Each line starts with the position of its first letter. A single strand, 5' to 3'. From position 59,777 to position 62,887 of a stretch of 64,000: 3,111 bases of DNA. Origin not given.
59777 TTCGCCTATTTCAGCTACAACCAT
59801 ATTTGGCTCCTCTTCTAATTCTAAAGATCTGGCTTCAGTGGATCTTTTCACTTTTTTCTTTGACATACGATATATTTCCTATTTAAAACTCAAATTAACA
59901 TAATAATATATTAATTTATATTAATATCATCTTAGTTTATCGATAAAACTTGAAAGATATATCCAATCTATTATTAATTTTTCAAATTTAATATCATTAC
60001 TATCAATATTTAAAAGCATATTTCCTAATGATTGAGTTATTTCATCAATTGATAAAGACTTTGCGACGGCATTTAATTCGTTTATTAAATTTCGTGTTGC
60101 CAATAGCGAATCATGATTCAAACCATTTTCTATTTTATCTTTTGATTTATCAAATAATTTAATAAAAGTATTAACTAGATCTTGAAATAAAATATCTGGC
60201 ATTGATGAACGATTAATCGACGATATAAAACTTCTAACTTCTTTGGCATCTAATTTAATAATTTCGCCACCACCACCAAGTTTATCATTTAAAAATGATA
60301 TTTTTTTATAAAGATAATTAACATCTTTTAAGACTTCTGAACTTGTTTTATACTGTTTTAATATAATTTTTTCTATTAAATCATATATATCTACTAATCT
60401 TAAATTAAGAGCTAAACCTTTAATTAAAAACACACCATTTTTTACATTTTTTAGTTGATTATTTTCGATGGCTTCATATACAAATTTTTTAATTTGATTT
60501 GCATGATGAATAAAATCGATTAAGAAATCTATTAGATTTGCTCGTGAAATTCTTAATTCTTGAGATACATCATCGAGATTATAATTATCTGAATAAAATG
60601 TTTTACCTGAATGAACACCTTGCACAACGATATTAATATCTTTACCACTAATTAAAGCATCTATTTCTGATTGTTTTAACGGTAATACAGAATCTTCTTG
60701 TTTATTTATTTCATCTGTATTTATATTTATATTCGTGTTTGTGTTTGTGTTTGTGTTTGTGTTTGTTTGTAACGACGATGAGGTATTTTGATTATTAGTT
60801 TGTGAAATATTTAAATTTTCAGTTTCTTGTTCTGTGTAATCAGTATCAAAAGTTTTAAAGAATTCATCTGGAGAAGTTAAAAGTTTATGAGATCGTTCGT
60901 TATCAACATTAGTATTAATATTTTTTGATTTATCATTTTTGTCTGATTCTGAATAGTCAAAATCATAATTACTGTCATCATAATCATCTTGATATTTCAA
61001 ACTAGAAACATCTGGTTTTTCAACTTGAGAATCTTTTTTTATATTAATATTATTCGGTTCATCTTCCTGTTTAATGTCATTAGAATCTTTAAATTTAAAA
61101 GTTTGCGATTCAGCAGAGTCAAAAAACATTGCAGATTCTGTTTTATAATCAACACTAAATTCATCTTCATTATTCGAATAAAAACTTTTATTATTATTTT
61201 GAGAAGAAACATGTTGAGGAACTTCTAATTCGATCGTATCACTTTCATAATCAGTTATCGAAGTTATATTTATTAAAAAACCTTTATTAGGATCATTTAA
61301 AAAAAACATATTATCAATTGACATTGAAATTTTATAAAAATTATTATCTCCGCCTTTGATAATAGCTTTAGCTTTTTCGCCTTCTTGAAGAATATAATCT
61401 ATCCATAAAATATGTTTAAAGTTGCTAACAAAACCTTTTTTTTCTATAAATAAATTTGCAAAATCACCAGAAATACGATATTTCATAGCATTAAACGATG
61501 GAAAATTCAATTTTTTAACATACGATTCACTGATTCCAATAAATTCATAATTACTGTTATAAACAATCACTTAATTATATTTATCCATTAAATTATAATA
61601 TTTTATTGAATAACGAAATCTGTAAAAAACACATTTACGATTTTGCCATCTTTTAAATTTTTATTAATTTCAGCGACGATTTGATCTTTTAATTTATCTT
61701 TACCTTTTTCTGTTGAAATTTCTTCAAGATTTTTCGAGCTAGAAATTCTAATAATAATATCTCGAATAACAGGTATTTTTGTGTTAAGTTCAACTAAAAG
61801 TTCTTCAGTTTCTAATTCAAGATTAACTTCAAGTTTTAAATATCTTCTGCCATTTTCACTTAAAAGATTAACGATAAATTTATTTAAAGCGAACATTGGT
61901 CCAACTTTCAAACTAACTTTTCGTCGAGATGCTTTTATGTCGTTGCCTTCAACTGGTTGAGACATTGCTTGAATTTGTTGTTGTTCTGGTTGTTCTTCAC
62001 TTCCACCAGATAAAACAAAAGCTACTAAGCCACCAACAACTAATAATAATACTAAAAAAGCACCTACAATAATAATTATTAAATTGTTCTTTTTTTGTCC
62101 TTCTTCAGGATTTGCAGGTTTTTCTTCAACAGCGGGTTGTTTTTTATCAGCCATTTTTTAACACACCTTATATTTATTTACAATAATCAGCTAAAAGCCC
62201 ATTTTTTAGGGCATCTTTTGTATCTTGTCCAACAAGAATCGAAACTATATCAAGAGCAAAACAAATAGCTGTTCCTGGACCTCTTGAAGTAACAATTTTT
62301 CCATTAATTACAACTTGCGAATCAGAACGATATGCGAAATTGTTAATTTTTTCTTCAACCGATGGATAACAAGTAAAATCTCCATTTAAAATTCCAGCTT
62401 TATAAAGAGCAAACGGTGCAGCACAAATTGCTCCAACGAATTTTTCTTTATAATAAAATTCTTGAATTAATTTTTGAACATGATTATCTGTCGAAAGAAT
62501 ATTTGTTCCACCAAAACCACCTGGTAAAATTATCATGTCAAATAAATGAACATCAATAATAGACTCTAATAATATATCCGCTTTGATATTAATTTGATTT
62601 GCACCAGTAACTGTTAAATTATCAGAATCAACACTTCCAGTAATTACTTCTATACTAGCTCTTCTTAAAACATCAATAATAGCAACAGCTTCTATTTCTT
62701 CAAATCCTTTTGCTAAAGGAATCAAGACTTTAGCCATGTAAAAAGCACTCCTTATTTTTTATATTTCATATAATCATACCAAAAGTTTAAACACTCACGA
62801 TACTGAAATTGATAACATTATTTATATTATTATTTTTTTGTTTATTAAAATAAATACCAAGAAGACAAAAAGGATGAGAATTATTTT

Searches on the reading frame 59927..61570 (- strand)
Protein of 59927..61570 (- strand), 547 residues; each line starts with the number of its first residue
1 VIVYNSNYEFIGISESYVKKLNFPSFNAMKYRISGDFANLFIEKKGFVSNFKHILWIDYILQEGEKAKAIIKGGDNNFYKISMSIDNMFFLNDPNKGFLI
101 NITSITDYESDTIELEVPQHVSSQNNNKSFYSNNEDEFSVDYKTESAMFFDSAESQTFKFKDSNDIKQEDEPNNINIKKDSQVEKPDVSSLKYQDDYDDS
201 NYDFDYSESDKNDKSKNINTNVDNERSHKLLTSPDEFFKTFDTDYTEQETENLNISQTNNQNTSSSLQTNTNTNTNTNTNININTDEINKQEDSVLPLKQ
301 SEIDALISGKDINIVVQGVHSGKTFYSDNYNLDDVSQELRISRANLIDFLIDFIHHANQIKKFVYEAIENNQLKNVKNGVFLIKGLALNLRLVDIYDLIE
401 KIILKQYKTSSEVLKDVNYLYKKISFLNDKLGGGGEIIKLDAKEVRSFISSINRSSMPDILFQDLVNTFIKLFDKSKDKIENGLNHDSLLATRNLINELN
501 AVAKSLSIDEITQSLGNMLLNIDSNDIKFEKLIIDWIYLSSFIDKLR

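Call 19: search_protein_families(library=pfam, proteins=[window:59927-61570:-], max_evalue=0.00001)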
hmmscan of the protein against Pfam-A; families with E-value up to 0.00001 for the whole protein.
window:59927-61570:- (547 aa): 0 families

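Call 24: find_encoding_contigs(protein=window:59927-61570:-, flank=10000, max_places=3)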
Protein window:59927-61570:- (547 aa): no gene with exactly this product is on record in the collection.

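Call 85: search_protein_families(library=pfam, proteins=[window:59927-61570:-], max_evalue=0.05)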
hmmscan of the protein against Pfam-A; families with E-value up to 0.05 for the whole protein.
window:59927-61570:- (547 aa): 1 family
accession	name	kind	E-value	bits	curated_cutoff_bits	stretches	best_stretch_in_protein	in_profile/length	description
PF19383.4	DUF5958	-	0.021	15.6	23.6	1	339-408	27-96/125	Family of unknown function (DUF5958)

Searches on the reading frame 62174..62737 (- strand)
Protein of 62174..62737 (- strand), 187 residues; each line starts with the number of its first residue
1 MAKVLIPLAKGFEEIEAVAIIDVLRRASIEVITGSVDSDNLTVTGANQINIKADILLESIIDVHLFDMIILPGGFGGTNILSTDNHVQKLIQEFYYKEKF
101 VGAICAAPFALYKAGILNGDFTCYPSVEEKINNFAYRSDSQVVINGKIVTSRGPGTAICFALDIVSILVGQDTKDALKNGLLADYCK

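Call 25: find_encoding_contigs(protein=window:62174-62737:-, flank=10000, max_places=3)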
Protein window:62174-62737:- (187 aa): no gene with exactly this product is on record in the collection.
